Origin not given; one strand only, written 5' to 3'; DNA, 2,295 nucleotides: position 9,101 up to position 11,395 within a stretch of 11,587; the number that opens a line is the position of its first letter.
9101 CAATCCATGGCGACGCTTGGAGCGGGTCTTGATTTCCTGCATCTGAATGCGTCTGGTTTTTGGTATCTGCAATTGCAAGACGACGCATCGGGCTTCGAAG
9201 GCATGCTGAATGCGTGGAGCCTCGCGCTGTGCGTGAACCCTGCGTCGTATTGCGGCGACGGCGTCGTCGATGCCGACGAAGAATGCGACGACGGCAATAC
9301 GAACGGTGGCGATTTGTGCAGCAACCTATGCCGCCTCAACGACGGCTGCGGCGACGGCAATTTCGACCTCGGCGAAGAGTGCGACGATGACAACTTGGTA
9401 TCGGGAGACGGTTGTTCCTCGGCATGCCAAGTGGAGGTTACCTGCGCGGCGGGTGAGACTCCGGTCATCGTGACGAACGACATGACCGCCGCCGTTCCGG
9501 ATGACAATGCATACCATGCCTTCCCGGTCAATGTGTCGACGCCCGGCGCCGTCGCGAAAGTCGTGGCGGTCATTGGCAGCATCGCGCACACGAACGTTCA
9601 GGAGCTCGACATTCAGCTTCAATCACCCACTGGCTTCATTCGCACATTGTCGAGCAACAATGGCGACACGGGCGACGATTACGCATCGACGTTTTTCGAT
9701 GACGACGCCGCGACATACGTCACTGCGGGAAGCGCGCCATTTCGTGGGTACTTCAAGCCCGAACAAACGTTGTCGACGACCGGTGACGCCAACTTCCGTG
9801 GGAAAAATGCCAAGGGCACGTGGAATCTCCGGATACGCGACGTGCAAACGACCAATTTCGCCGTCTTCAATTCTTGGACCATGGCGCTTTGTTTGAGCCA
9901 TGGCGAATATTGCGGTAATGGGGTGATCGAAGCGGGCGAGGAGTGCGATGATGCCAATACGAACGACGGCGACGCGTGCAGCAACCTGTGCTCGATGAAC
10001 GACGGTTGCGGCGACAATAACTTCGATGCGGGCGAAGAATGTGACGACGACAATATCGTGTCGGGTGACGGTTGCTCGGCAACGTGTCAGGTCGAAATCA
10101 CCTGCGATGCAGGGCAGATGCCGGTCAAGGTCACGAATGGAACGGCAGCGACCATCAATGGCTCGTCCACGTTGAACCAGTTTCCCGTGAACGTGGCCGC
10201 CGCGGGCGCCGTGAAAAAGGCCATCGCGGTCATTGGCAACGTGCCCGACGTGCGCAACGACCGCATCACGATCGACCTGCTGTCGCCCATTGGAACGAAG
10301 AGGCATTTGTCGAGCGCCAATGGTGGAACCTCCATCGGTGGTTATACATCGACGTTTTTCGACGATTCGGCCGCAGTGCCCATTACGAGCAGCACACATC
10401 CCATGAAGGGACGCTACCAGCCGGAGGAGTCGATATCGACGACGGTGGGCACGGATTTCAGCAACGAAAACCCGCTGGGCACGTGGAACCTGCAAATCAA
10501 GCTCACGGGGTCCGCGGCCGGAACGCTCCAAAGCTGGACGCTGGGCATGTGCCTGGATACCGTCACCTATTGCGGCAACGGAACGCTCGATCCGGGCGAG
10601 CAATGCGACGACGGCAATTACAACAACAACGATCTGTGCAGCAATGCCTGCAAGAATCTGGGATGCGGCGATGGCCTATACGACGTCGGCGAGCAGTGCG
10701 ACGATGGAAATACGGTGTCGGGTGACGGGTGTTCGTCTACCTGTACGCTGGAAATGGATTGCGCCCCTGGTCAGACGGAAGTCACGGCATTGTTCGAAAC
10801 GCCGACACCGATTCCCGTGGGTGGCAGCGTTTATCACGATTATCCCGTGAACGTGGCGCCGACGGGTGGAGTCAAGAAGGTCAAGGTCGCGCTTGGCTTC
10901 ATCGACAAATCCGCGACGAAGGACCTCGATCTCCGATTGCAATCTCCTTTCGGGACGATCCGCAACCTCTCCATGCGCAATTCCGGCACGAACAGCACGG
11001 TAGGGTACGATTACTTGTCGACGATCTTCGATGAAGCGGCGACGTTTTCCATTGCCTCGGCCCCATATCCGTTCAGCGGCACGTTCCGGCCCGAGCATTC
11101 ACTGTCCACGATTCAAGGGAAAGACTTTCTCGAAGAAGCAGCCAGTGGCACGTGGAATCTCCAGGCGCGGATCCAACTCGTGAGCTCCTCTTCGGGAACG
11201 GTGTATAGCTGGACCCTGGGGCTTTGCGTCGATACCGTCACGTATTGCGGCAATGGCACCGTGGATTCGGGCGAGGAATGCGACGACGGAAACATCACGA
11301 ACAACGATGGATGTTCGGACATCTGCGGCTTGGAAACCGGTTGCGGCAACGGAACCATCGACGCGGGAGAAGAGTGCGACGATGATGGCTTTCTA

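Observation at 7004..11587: Giant surface protein built from nested tandem repeats, including stand-alone P-domains with no protease domain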

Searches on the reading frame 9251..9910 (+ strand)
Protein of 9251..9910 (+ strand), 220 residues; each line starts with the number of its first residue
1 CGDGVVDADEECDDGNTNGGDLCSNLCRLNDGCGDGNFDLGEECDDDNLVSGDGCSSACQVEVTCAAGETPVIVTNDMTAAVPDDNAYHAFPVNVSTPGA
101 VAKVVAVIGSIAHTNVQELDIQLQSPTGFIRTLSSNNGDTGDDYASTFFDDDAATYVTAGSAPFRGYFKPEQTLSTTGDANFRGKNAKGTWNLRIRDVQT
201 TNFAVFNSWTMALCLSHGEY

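Call 25: predict_structure(alignment_id=A1)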
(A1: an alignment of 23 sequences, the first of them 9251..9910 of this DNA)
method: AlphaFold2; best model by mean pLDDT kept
length: 220 residues; sequences in the alignment: 23
mean_pLDDT: 76.7   pTM: 0.73
mean pLDDT of the five models: 76.7, 76.6, 75.8, 74.2, 73.9
residues with pLDDT >= 90: 108; 70-90: 45; 50-70: 8; < 50: 59
segments of 3 or more residues with pLDDT < 50: 1-59
pLDDT, mean of each block of 10 residues (from residue 1): 39 40 35 41 44 44 82 91 95 95 93 92 96 93 87 91 88 82 93 93 90 83
secondary structure, 60 per line:
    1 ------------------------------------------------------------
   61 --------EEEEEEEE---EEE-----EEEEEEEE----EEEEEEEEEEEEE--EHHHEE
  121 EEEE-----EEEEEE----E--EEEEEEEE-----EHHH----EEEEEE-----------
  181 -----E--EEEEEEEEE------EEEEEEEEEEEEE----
elements in order: E69-76 E80-82 E88-95 E100-112 E119-124 E130-135 E143-150 E164-169 E189-197 E204-216

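Call 27: search_solved_structures(query=A1, max_evalue=1, show_alignments=2)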
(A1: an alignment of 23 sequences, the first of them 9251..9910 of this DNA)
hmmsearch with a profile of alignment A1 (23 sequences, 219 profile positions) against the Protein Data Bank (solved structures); distinct sequences matched with E-value up to 1: 11.
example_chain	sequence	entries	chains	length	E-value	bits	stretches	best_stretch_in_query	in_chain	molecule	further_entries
8sl1_A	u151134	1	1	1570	5e-06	29.7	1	33-63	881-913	Pappalysin-2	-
8a7d_C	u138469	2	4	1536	1e-05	28.7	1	33-64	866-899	Pappalysin-1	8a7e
7y5n_C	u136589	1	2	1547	1e-05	28.7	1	33-64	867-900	Pappalysin-1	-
7ufg_A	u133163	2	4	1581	1e-05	28.7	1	33-64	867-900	Pappalysin-1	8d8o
8hgg_C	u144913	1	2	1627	1.1e-05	28.6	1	33-64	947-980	Pappalysin-1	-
7y5q_A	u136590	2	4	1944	1.3e-05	28.3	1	33-64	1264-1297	Maltose/maltodextrin-binding periplasmic protein,Pappalysin-1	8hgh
3wqb_A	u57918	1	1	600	0.022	17.8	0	180-202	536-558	Extracellular serine protease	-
3hjr_A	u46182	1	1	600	0.022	17.8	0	180-202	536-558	Extracellular serine protease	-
4ei7_A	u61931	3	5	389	0.73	12.8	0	58-105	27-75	Plasmid replication protein RepX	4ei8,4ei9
1ot5_A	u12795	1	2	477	0.91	12.5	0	184-213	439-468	Kexin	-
1r64_A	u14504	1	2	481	0.98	12.4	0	184-213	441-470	Kexin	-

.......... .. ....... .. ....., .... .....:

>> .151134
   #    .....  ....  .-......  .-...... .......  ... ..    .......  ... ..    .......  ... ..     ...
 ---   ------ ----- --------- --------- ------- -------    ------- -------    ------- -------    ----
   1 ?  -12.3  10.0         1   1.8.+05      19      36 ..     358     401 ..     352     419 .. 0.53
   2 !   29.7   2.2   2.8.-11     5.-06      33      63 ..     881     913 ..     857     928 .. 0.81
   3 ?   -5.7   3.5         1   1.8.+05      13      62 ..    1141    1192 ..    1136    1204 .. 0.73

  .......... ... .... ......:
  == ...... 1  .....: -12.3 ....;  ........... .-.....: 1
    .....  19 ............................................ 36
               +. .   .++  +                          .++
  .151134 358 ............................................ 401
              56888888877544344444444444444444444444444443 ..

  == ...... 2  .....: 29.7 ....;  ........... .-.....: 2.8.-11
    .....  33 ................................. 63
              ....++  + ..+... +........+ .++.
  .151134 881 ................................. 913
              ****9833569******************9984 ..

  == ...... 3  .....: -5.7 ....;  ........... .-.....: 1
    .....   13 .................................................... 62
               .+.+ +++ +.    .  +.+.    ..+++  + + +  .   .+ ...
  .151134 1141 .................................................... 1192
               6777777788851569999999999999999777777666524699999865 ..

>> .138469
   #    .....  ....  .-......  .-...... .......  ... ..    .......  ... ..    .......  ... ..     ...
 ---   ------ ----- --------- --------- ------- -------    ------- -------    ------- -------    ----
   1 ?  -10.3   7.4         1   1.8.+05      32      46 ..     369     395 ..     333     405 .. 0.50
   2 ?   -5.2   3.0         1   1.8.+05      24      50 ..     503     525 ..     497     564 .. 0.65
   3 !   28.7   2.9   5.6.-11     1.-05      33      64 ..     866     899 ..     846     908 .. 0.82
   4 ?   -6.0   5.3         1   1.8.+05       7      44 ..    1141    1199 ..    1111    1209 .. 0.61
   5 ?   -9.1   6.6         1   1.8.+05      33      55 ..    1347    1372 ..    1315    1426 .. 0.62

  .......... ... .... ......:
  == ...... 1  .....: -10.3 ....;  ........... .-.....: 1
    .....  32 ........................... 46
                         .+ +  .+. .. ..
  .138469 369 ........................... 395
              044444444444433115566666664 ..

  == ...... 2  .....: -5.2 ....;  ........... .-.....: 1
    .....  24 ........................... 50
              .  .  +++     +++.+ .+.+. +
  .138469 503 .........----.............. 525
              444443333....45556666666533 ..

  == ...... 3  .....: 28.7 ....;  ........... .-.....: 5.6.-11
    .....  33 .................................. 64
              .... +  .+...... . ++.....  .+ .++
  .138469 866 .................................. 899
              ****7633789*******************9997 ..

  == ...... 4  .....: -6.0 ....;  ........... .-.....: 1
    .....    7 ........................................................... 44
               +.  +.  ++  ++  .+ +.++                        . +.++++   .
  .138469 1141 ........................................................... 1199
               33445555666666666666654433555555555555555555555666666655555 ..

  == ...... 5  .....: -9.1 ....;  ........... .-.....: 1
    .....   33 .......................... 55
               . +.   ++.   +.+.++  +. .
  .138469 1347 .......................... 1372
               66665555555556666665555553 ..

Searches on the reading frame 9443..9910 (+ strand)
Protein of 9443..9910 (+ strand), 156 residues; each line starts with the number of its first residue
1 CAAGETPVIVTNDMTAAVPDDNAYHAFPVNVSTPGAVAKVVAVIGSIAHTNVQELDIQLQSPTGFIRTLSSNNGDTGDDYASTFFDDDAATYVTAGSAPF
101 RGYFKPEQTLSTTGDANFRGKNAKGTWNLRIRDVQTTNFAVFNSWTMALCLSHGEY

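Call 14: search_protein_families(library=pfam, proteins=[window:9443-9910:+], max_evalue=1)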
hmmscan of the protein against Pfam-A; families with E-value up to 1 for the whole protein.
window:9443-9910:+ (156 aa): 2 families
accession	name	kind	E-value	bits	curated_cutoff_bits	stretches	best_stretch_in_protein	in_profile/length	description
PF01483.27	P_proprotein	-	1.6e-12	47.8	21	1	40-148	3-85/86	Proprotein convertase P-domain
PF20487.3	DUF6726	-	0.13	12.7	27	1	26-52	25-49/58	Family of unknown function (DUF6726)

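Call 39: find_homologous_proteins(query=A2, max_evalue=0.00001)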
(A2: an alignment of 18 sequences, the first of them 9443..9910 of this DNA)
Query A2 (18 sequences) (156 aa, profile of the alignment): 9 proteins with E <= 0.00001 among 1996 candidates.
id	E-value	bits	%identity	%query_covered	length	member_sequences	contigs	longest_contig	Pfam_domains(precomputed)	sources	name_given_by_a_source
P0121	7.0e-42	161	32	96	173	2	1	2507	PF01483.28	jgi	jgi:subtilisin-like proprotein convertase family protein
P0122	6.4e-35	138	30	85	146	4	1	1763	PF01483.28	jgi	-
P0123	2.8e-26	110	36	68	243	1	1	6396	PF01483.28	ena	-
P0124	8.2e-25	105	39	70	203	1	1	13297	PF01483.28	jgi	jgi:subtilisin-like proprotein convertase family protein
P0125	1.4e-23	101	36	70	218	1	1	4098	PF01483.28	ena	-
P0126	2.3e-18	84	37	47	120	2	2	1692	-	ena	-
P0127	4.1e-18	84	42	56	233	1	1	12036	PF01483.28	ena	-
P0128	6.5e-10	57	30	74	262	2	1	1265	PF01483.28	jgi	-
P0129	7.7e-6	44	22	86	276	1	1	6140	-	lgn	-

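Call 48: search_protein_representatives(alignment_id=A2)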
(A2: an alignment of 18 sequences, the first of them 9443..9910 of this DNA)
Query: 18 sequences, 151 profile positions. Proteins with E-value up to 0.001 (for the whole library): 27915; up to 1e-10: 13069; up to 1e-30: 1866. The best 150 are listed.
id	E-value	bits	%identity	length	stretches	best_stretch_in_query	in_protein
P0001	0.0e+00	1168.5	-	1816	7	1-150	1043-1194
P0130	0.0e+00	1099.1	-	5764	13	13-147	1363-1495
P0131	0.0e+00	1072.2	-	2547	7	1-150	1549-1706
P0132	0.0e+00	1033.8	-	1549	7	1-150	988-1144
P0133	2.3e-269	897.6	-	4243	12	5-146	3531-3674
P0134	2.6e-236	790.3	-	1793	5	1-150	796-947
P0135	4.4e-233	779.8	-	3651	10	7-146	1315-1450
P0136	8.8e-232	775.6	-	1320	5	1-150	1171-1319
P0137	1.0e-215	723.4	-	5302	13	6-147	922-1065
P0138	1.0e-197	665.0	-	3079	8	8-148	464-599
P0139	3.0e-191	644.0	-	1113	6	1-150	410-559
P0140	2.5e-183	618.3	-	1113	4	1-150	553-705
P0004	8.7e-181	610.0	-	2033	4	1-150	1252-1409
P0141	5.6e-175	591.2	-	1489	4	1-150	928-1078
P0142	1.1e-173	587.0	-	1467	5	1-148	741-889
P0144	1.8e-169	573.3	-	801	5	11-146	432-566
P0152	2.9e-145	494.7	-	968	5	11-146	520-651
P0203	6.1e-97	337.9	-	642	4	9-145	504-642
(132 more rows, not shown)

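Call 49: search_protein_families(library=pfam, proteins=[P0131, P0132, P0134, P0136, P0139, P0144], max_evalue=0.001)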
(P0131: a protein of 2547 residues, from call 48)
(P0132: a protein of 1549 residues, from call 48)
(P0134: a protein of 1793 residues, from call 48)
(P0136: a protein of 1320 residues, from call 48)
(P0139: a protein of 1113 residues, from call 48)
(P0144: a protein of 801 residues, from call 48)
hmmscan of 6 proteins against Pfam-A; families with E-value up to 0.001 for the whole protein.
P0131 (2547 aa): 2 families
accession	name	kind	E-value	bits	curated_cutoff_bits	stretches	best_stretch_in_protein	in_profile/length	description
PF13948.11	DUF4215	-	9.8e-129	420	27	13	598-642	5-46/47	Domain of unknown function (DUF4215)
PF01483.27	P_proprotein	-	1.2e-69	230.9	21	6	2249-2352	5-85/86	Proprotein convertase P-domain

P0132 (1549 aa): 3 families
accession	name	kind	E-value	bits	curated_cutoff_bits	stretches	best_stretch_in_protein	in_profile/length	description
PF01483.27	P_proprotein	-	1.9e-59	198.1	21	6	1249-1354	3-85/86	Proprotein convertase P-domain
PF13948.11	DUF4215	-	8.2e-36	122.5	27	3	28-70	5-46/47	Domain of unknown function (DUF4215)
PF00036.39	EF-hand_1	-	4.4e-06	26.3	25.4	0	733-750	7-24/29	EF hand domain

P0134 (1793 aa): 2 families
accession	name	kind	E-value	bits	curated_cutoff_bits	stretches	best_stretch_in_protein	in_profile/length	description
PF13948.11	DUF4215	-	1.3e-101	333.2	27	11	519-560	6-46/47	Domain of unknown function (DUF4215)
PF01483.27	P_proprotein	-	1.4e-42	144.1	21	4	1498-1602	3-85/86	Proprotein convertase P-domain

P0136 (1320 aa): 2 families
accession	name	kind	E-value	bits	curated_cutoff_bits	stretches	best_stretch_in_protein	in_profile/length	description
PF13948.11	DUF4215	-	4e-67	222.7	27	9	919-948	19-47/47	Domain of unknown function (DUF4215)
PF01483.27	P_proprotein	-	1.5e-51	172.9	21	5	587-688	9-84/86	Proprotein convertase P-domain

P0139 (1113 aa): 2 families
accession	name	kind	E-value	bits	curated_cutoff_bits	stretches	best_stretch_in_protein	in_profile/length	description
PF01483.27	P_proprotein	-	6.6e-45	151.6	21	3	448-555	2-85/86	Proprotein convertase P-domain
PF13948.11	DUF4215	-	6.6e-37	126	27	6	165-199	14-47/47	Domain of unknown function (DUF4215)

P0144 (801 aa): 2 families
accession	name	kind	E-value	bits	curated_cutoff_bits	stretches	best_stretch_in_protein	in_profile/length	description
PF01483.27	P_proprotein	-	6.2e-79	260.6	21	5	466-567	6-86/86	Proprotein convertase P-domain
PF18962.6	Por_Secre_tail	-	4.6e-09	36.9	27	1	732-791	2-66/75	Secretion system C-terminal sorting domain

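Call 70: search_protein_families(library=pfam, proteins=[P0133, P0135, P0152, P0203], max_evalue=0.001)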
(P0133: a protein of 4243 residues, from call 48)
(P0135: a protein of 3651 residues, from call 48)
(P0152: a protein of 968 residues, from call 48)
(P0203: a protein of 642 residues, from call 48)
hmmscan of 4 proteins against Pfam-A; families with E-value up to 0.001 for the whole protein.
P0133 (4243 aa): 10 families
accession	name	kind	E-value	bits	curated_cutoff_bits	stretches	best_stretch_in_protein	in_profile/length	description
PF01483.27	P_proprotein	-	2e-123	403.2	21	10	3568-3674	3-85/86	Proprotein convertase P-domain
PF22544.2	HYDIN_VesB_CFA65-like_Ig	-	1e-56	189.7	25.5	2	674-771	8-99/100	HYDIN/CFA65/VesB-like, Ig-like domain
PF15780.11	ASH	-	9.2e-42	141.6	27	1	971-1052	15-94/98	Abnormal spindle-like microcephaly-assoc'd, ASPM-SPD-2-Hydin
PF22073.2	Cep192_D4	-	4.3e-36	123.9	35.5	0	981-1065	21-111/112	Cep192 domain 4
PF07610.17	DUF1573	-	3.5e-23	81.9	26.1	0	2365-2444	21-96/98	Protein of unknown function (DUF1573)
PF12371.14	TMEM131_like_N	-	4.8e-13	49.6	28.8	0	3162-3234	9-81/84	Transmembrane protein 131-like N-terminal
PF21633.3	MOV-10_Ig-like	-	3.8e-06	27.5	27.4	0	2069-2142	31-108/126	Helicase MOV-10, Ig-like domain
PF07705.17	CARDB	-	2.8e-05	24.7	22.7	0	4102-4179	18-88/101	CARDB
PF24507.1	Ig_CFAP65_4th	-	3.4e-05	24.6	27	0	3199-3233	25-58/76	CFAP65, fourth Ig-like domain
PF14646.12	MYCBPAP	-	0.00021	20.8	24.5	0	1568-1620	309-361/439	MYCBP-associated protein family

P0135 (3651 aa): 8 families
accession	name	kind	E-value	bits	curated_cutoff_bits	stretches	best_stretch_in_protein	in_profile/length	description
PF01483.27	P_proprotein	-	2.4e-113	370.9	21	10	1346-1450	2-85/86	Proprotein convertase P-domain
PF22544.2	HYDIN_VesB_CFA65-like_Ig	-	5.3e-55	184.3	25.5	3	944-1012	17-86/100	HYDIN/CFA65/VesB-like, Ig-like domain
PF15780.11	ASH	-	3.2e-48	162.4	27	2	3500-3583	13-94/98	Abnormal spindle-like microcephaly-assoc'd, ASPM-SPD-2-Hydin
PF22073.2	Cep192_D4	-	8.6e-32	110.1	35.5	2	942-1029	16-111/112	Cep192 domain 4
PF07610.17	DUF1573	-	1.4e-18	67.1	26.1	0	944-1012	15-83/98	Protein of unknown function (DUF1573)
PF12371.14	TMEM131_like_N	-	2.4e-13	50.5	28.8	0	950-1010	21-82/84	Transmembrane protein 131-like N-terminal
PF24507.1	Ig_CFAP65_4th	-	2.6e-11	44.2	27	0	969-1010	19-60/76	CFAP65, fourth Ig-like domain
PF22067.2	Cep192_D3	-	1.3e-06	28.8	27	0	948-1005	19-75/99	Cep192 domain 3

P0152 (968 aa): 2 families
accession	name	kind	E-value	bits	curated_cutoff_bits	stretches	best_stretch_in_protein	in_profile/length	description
PF01483.27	P_proprotein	-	2e-47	159.7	21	5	549-651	3-85/86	Proprotein convertase P-domain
PF02412.23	TSP_3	-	3.6e-12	46.2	25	3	831-861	2-32/36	Thrombospondin type 3 repeat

P0203 (642 aa): 2 families
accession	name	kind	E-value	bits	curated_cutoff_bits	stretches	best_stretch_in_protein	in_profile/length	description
PF01483.27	P_proprotein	-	1.1e-70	234.2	21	4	381-490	2-86/86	Proprotein convertase P-domain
PF19953.4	EACC1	-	1.6e-08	34.9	23.6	0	377-421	53-98/107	Effector Associated Constant Component 1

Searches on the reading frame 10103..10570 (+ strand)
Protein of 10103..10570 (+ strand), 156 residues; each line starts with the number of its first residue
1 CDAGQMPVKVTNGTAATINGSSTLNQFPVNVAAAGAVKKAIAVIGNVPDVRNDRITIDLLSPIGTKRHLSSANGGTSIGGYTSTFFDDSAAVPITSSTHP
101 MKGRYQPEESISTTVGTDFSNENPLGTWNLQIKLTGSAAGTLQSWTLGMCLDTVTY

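Call 14: search_protein_families(library=pfam, proteins=[window:10103-10570:+], max_evalue=1)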
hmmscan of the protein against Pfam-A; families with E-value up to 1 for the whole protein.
window:10103-10570:+ (156 aa): 2 families
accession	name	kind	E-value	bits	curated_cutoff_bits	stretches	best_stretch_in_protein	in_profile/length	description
PF01483.27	P_proprotein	-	1.1e-06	29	21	1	52-148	15-85/86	Proprotein convertase P-domain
PF00850.24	Hist_deacetyl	-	0.17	11.6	27.9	1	94-151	216-272/298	Histone deacetylase domain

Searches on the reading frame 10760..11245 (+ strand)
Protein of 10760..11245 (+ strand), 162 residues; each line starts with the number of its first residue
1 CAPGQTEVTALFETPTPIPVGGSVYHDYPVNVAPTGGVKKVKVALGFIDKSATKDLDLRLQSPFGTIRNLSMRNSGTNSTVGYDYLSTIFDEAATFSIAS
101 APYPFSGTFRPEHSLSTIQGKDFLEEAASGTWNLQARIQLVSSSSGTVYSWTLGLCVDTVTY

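Call 14: search_protein_families(library=pfam, proteins=[window:10760-11245:+], max_evalue=1)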
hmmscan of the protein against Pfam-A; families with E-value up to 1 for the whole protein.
window:10760-11245:+ (162 aa): 1 family
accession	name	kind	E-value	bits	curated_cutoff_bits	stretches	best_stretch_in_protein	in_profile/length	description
PF01483.27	P_proprotein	-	1.3e-05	25.7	21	1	48-154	10-85/86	Proprotein convertase P-domain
